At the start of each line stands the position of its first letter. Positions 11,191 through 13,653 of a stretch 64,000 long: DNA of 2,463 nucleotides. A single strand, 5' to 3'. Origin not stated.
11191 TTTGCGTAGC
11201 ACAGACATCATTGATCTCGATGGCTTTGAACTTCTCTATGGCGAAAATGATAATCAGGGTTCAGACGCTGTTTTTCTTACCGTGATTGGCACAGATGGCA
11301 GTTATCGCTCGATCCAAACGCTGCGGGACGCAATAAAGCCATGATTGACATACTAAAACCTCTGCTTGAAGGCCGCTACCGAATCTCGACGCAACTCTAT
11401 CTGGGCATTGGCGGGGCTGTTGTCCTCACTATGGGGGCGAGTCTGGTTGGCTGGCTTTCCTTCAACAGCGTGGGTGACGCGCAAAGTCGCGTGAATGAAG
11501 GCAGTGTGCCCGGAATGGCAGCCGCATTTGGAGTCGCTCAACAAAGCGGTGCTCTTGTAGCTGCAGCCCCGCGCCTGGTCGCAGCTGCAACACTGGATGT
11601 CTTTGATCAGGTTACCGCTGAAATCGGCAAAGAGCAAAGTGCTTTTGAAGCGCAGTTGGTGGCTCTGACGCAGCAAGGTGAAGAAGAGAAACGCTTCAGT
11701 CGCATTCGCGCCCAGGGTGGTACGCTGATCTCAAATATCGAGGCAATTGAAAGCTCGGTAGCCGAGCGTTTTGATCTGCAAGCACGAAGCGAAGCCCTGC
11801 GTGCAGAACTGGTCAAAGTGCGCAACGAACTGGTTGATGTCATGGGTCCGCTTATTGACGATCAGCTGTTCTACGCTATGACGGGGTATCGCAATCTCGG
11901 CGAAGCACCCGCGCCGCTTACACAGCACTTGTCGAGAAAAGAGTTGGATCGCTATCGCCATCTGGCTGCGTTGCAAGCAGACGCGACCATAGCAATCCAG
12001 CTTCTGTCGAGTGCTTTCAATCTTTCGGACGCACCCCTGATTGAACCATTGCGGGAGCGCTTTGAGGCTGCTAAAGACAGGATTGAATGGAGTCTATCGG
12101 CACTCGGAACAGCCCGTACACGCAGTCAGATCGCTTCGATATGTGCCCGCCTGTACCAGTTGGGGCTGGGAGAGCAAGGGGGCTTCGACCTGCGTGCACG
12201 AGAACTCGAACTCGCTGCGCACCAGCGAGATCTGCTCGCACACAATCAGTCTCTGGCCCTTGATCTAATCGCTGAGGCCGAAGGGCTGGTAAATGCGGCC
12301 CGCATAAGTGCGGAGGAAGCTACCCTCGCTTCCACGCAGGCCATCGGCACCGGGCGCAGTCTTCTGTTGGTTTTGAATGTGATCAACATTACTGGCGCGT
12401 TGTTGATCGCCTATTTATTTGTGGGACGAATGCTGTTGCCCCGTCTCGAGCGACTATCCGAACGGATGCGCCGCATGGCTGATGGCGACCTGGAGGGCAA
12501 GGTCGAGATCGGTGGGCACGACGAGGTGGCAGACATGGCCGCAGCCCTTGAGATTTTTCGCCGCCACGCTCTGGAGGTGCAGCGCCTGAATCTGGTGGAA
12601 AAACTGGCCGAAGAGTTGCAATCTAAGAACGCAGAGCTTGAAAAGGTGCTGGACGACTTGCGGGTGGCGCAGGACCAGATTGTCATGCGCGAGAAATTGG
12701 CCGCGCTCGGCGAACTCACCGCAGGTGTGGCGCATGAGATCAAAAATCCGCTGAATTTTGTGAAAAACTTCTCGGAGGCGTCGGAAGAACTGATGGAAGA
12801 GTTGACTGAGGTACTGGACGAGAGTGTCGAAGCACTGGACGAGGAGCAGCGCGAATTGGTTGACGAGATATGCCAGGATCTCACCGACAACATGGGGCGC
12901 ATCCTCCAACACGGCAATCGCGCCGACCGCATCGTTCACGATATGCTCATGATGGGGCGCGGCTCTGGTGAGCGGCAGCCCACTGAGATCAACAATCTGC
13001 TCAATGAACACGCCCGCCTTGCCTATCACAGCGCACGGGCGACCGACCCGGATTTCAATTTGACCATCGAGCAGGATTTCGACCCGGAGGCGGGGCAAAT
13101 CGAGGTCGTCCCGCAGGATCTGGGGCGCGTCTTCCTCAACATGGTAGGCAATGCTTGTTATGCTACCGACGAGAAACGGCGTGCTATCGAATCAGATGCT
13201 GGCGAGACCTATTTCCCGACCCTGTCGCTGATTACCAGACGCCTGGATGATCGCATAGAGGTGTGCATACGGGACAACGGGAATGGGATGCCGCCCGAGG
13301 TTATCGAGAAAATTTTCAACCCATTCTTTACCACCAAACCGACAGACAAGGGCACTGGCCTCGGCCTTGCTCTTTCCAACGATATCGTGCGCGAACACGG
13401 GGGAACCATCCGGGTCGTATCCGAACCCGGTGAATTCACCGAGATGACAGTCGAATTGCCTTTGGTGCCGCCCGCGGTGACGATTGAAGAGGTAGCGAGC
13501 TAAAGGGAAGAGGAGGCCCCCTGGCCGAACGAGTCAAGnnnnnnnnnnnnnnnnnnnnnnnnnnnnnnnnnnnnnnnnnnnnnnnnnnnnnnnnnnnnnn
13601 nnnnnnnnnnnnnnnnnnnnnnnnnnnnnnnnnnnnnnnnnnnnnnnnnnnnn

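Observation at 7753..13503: Partner-switching module wired to a two-component system with a periplasmic binding-protein co-sensor; no sigma factor in the locus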

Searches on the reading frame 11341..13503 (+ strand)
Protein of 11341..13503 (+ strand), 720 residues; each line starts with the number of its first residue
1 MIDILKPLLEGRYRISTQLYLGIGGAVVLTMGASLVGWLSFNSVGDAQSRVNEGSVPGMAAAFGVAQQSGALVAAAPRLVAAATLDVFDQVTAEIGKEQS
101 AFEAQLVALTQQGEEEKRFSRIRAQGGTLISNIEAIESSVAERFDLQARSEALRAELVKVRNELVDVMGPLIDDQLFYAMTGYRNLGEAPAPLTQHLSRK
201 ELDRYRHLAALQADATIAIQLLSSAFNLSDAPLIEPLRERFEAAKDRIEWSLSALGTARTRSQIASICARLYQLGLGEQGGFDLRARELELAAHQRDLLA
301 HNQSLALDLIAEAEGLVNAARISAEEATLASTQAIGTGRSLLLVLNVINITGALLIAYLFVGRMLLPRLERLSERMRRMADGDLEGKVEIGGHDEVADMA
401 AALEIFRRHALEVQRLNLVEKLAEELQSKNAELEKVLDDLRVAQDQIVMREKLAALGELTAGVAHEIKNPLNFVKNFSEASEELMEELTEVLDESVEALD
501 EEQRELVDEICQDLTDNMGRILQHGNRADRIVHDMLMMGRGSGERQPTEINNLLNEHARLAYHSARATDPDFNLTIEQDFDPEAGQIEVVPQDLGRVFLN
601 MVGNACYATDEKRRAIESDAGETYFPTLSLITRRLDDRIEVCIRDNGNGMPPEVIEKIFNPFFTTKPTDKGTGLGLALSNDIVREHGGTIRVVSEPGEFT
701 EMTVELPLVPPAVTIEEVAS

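Call 5: search_protein_families(library=pfam, proteins=[window:11341-13503:+], max_evalue=0.01)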
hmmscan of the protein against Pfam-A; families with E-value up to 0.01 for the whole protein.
window:11341-13503:+ (720 aa): 5 families
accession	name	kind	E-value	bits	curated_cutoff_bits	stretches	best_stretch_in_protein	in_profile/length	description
PF02518.31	HATPase_c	-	8.1e-23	81.4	26.4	1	591-708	3-109/111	Histidine kinase-, DNA gyrase B-, and HSP90-like ATPase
PF00512.31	HisKA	-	5.8e-09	36.3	26.9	1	456-540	2-62/66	His Kinase A (phospho-acceptor) domain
PF00672.30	HAMP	-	1.1e-08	35.7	25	1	361-408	2-49/53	HAMP domain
PF21689.3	TorS_sensor_domain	-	2.7e-06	27.5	27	1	56-164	1-109/275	Sensor protein TorS, sensor domain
PF16740.10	SKA2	-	0.0072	16.5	30.1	0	468-521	38-86/110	Spindle and kinetochore-associated protein 2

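Call 11: find_homologous_proteins(query=window:11341-13503:+)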
Query window:11341-13503:+ (720 aa): 4473 proteins with E <= 0.001 among 8000 candidates; the best 120 are listed.
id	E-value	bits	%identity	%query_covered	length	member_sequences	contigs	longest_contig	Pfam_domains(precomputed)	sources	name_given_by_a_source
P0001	0.0e+0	1549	100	100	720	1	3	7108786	PF00672.31,PF21689.5,PF02518.32,PF00512.32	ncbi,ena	-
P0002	0.0e+0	1547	100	100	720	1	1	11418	PF00672.31,PF21689.5,PF02518.32,PF00512.32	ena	-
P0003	0.0e+0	1537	99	100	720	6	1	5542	PF00672.31,PF21689.5,PF02518.32,PF00512.32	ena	-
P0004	0.0e+0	1527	98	100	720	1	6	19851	PF00672.31,PF21689.5,PF02518.32,PF00512.32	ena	-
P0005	0.0e+0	1523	98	100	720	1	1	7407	PF00672.31,PF21689.5,PF02518.32,PF00512.32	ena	-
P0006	0.0e+0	1522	98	100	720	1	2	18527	PF00672.31,PF21689.5,PF02518.32,PF00512.32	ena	-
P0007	0.0e+0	1480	96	100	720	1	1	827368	PF00672.31,PF21689.5,PF02518.32,PF00512.32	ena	-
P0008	0.0e+0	1458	100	94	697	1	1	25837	PF00672.31,PF21689.5,PF02518.32,PF00512.32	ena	-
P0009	0.0e+0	1409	92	100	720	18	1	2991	PF00672.31,PF21689.5,PF02518.32,PF00512.32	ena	-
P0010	0.0e+0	1388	90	100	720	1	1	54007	PF00672.31,PF21689.5,PF02518.32,PF00512.32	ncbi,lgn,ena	-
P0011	0.0e+0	1387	90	100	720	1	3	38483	PF00672.31,PF21689.5,PF02518.32,PF00512.32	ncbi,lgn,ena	-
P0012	0.0e+0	1387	90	100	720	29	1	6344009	PF00672.31,PF21689.5,PF02518.32,PF00512.32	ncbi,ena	-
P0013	0.0e+0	1384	90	100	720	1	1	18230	PF00672.31,PF21689.5,PF02518.32,PF00512.32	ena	-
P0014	0.0e+0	1382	90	100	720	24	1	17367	PF00672.31,PF21689.5,PF02518.32,PF00512.32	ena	-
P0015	0.0e+0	1381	90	100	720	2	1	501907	PF00672.31,PF21689.5,PF02518.32,PF00512.32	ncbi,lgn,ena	-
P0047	0.0e+0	1242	81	100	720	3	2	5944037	PF00672.31,PF02518.32,PF00512.32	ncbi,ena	-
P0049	0.0e+0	1167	77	100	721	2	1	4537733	PF00672.31,PF21689.5,PF02518.32,PF00512.32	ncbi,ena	-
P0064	0.0e+0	1138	76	99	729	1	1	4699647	PF00672.31,PF21689.5,PF02518.32,PF00512.32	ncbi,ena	-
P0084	0.0e+0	1054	71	100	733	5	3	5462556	PF00672.31,PF02518.32,PF00512.32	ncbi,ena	-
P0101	0.0e+0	1016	68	99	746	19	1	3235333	PF00672.31,PF02518.32,PF00512.32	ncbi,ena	-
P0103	3.7e-298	1009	67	100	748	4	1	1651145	PF00672.31,PF02518.32,PF00512.32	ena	-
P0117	1.6e-291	987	67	97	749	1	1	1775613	PF00672.31,PF02518.32,PF00512.32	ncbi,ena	-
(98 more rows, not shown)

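Call 13: find_encoding_contigs(protein=P0084, flank=10000, max_places=2)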
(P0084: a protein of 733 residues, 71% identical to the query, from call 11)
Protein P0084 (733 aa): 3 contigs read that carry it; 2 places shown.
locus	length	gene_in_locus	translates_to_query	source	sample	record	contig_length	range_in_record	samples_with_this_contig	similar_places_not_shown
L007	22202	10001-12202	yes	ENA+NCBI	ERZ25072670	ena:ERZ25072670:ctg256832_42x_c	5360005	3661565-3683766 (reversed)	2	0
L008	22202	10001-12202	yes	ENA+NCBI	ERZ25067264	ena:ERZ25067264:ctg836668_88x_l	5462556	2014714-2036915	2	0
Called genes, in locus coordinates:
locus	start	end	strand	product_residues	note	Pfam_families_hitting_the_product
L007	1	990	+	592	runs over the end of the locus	PF02776:TPP_enzyme_N, PF00205:TPP_enzyme_M, PF02775:TPP_enzyme_C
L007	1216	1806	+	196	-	PF07638:Sigma70_ECF, PF04542:Sigma70_r2, PF08281:Sigma70_r4_2, PF04545:Sigma70_r4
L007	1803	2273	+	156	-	PF13490:zf-HC2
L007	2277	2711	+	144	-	PF16231:DUF4890 (faint), PF07813:LTXXQ (faint)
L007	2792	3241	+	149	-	PF13801:Metal_resist, PF07813:LTXXQ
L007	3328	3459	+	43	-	-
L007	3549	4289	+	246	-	PF00891:Methyltransf_2, PF01209:Ubie_methyltran, PF05175:MTS, PF13489:Methyltransf_23, PF13847:Methyltransf_31, PF08241:Methyltransf_11, PF08242:Methyltransf_12, PF13649:Methyltransf_25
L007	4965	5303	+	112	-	PF01740:STAS, PF13466:STAS_2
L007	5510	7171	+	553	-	PF00999:Na_H_Exchanger, PF00571:CBS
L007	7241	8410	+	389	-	PF00072:Response_reg, PF07228:SpoIIE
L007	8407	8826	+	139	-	PF13581:HATPase_c_2, PF02518:HATPase_c (weak)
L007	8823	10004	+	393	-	PF13433:Peripla_BP_5, PF13458:Peripla_BP_6, PF01094:ANF_receptor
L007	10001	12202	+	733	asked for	PF00672:HAMP, PF00512:HisKA, PF02518:HATPase_c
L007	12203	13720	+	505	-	PF04174:CP_ATPgrasp_1, PF14403:CP_ATPgrasp_2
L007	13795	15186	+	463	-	PF00909:Ammonium_transp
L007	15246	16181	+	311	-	PF04168:Alpha-E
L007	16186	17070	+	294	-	PF08379:Bact_transglu_N, PF01841:Transglut_core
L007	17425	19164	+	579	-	PF13667:ThiC-associated, PF01964:ThiC_Rad_SAM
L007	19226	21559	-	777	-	PF13620:CarboxypepD_reg, PF13715:CarbopepD_reg_2, PF07715:Plug, PF00593:TonB_dep_Rec_b-barrel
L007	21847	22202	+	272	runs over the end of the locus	PF23023:Anti-Pycsar_Apyc1, PF00753:Lactamase_B, PF12706:Lactamase_B_2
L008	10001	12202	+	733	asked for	PF00672:HAMP, PF00512:HisKA, PF02518:HATPase_c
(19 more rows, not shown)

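Call 14: find_encoding_contigs(protein=P0117, flank=10000, max_places=2)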
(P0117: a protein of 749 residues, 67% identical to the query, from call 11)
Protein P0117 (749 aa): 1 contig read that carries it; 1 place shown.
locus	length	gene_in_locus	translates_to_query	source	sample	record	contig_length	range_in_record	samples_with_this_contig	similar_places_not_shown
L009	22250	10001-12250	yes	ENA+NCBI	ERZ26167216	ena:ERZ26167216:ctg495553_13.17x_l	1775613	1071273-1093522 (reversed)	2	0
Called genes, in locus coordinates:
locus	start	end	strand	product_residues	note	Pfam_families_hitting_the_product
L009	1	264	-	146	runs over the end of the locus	PF21033:RMD1-3, PF13414:TPR_11 (weak)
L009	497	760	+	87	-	-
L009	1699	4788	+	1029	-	PF03710:GlnE, PF08335:GlnD_UR_UTase, PF03710:GlnE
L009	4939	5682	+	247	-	-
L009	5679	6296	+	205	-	PF00909:Ammonium_transp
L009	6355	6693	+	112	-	PF01740:STAS, PF13466:STAS_2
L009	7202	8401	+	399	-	PF00072:Response_reg, PF07228:SpoIIE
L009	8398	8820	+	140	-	PF13581:HATPase_c_2, PF02518:HATPase_c (weak)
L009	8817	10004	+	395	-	PF13458:Peripla_BP_6, PF01094:ANF_receptor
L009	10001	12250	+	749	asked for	PF00672:HAMP, PF00512:HisKA (weak), PF02518:HATPase_c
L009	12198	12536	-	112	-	PF01740:STAS, PF13466:STAS_2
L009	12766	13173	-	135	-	-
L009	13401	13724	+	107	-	-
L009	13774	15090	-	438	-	PF07690:MFS_1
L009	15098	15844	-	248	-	PF17203:sCache_3_2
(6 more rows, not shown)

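Call 16: find_related_loci(query=A1, collection=genome_contigs, flank=10000)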
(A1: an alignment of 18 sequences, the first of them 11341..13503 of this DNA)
Query A1 (720 aa) in genome_contigs; peptide patterns used: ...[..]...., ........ (x = any residue, [..] = any of these).
600 stretches matched a pattern (row limit reached: there are more); 579 encode a relative of the query (tblastn E <= 1e-3); the best 80 are kept; 80 distinct loci.
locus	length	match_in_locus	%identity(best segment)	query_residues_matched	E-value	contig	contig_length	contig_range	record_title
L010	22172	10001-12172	70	1-716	0e+0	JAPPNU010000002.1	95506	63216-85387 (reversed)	MAG: Gemmatimonadota bacterium isolate RHO3_bin_7 NODE_554_length_95506_cov_40.790133, whole genome shotgun sequence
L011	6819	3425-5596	62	2-712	0e+0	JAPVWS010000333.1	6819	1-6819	MAG: Candidatus Versatilivorator vitaminiformans isolate m_rhlh7 Seq333, whole genome shotgun sequence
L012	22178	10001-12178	60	1-718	0e+0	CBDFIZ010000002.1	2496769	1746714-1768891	MAG: Dehalococcoidia bacterium isolate bbcfa8fe-e5b4-4dc8-882b-9555aaa6a448 genome assembly, contig: contig_2, whole gen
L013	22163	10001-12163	62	5-711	0e+0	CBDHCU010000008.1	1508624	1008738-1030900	MAG: Dehalococcoidia bacterium isolate 55646556-b4c4-4674-9987-911c49b4817b genome assembly, contig: contig_6, whole gen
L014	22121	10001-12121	59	5-713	0e+0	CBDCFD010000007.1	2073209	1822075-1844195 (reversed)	MAG: Dehalococcoidia bacterium isolate 00984b42-5fdc-41aa-b48b-cfc3a05d4d85 genome assembly, contig: contig_7, whole gen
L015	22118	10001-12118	62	15-709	0e+0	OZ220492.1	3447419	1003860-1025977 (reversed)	MAG: Caldilineaceae bacterium isolate e886e3b1-96bd-41d4-96ed-8e2f365de7fb genome assembly, chromosome: 1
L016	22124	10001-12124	60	9-717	0e+0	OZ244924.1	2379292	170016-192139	MAG: Dehalococcoidia bacterium isolate e5f2f67f-80f5-4dea-8d85-3d806a77b3c6 genome assembly, chromosome: 1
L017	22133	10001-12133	61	1-714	0e+0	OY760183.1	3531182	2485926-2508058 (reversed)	MAG: Chloroflexota bacterium isolate 1e5240b1-722b-4dd6-bc08-6f4f73fd4587 genome assembly, chromosome: 1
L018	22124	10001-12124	60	5-711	0e+0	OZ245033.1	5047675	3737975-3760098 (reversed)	MAG: Candidatus Multivorans sp. isolate ccabee53-d9e3-4e52-b566-adb1483e4997 genome assembly, chromosome: 1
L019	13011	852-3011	60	1-719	0e+0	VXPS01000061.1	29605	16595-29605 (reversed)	MAG: Chloroflexi bacterium isolate SB0662_bin_61 NODE_1517_length_29605_cov_32.219255, whole genome shotgun sequence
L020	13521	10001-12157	59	1-714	0e+0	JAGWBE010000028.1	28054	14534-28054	MAG: Dehalococcoidia bacterium isolate 277c_25 scaffold_5810, whole genome shotgun sequence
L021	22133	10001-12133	60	15-712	0e+0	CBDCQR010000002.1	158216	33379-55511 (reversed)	MAG: Alphaproteobacteria bacterium isolate 0c7eebbd-8401-49bd-bf8d-b91b5e99145f genome assembly, contig: contig_2, whole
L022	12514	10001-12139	58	1-711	0e+0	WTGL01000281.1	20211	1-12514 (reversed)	MAG: Acidobacteria bacterium isolate CO36388bin_1 NODE_688_length_20211_cov_74.197857, whole genome shotgun sequence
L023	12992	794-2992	57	15-713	0e+0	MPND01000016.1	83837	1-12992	MAG: SAR202 cluster bacterium bin90 NODE_490_length_83837_cov_8.45455_ID_979, whole genome shotgun sequence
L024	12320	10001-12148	56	8-717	0e+0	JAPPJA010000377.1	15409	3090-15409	MAG: Chloroflexota bacterium isolate RHO2_bin_36 NODE_4736_length_15409_cov_5.128305, whole genome shotgun sequence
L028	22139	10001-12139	57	1-711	0e+0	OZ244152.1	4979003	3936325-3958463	MAG: Candidatus Multivorans sp. isolate afea6ae8-3198-4470-b6a0-f74c278aea2c genome assembly, chromosome: 1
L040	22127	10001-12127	45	6-710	0e+0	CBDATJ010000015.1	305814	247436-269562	MAG: Pseudomonadales bacterium isolate 25c9cc60-12b1-4ce5-975a-5005f8ad74d6 genome assembly, contig: contig_15, whole ge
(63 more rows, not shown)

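Call 21: search_solved_structures(query=window:11341-13503:+, max_evalue=0.001)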
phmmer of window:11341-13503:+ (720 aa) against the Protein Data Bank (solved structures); distinct sequences matched with E-value up to 0.001: 46.
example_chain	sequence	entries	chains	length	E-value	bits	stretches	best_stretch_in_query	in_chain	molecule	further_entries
9jfj_A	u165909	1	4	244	9.6e-24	87.1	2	523-708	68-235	Sensor histidine kinase ZraS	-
8vc9_A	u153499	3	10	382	1.6e-21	79.8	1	417-713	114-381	Leptospira virulence regulator B (LvrB) | histidine kinase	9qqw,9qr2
9qjg_A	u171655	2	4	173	1e-18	70.5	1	593-713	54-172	histidine kinase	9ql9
4gcz_A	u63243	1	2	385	1e-16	63.9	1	432-694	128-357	Blue-light photoreceptor, Sensor protein fixL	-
8a7f_A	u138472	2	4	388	1.5e-16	63.3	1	439-694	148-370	Putative Sensory box protein,Sensor protein FixL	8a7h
8a3u_A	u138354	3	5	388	1.5e-16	63.3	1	439-694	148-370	Putative Sensory box protein,Sensor protein FixL | Putative Sensory box protein,Putative Sensory box protein,Sensor protein FixL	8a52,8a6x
5idj_A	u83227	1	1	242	4.9e-16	61.7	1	452-708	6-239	Histidine kinase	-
3a0r_A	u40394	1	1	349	3.6e-15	58.8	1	443-694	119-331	Sensor protein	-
9p6i_A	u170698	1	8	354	1.9e-14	56.4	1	629-709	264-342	histidine kinase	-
5idm_A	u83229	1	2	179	3.7e-14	55.5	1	640-713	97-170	Cell cycle histidine kinase CckA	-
3d36_A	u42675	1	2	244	2e-13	53.1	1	635-710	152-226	Sporulation kinase B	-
1r62_A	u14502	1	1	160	3.1e-13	52.4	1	571-708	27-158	Nitrogen regulation protein NR(II)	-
9qq6_A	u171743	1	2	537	7.8e-11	44.5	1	629-708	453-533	histidine kinase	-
8u4x_A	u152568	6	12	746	8.7e-11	44.3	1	529-708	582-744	histidine kinase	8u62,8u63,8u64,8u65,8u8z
4jas_A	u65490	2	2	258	1.3e-10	43.8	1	458-707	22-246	Histidine kinase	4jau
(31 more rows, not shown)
